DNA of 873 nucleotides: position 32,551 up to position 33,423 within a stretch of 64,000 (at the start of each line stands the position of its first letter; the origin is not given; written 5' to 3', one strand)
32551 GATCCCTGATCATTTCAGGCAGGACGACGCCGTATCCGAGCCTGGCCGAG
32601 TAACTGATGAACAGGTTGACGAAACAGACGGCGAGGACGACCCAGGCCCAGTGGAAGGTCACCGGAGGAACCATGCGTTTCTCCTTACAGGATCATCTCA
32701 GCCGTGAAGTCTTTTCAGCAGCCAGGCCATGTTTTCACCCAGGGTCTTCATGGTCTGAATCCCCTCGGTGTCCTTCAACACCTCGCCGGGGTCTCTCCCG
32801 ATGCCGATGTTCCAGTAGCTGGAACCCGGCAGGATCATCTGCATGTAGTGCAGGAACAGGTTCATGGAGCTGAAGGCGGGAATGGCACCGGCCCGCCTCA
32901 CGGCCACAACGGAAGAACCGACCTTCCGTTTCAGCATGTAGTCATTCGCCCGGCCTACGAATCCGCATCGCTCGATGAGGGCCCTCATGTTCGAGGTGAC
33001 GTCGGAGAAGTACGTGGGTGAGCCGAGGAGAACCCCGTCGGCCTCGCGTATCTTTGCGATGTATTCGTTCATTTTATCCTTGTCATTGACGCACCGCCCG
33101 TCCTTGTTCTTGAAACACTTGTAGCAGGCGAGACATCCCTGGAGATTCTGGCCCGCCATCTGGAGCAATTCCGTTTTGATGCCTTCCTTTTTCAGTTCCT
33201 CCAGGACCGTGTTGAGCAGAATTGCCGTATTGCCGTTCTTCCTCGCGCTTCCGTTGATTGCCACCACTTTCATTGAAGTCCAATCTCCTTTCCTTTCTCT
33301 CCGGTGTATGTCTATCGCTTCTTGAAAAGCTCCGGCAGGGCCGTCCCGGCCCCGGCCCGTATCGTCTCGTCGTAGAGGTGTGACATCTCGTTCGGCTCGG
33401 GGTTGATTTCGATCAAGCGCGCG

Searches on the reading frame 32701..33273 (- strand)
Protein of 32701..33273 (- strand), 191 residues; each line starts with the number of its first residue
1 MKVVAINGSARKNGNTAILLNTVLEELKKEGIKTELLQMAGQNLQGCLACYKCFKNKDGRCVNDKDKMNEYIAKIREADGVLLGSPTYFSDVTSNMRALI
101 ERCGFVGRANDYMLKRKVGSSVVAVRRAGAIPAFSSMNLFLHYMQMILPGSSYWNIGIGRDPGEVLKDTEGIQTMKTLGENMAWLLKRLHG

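Call 40: search_protein_families(library=pfam, proteins=[window:32701-33273:-], max_evalue=0.00001)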
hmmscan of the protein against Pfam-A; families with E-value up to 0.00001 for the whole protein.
window:32701-33273:- (191 aa): 2 families
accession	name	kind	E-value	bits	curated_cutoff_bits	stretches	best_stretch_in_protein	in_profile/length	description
PF03358.20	FMN_red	-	3.6e-30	105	24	1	1-158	1-149/152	NADPH-dependent FMN reductase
PF02525.22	Flavodoxin_2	-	3.8e-07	30.4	27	1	1-144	1-158/198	Flavodoxin-like fold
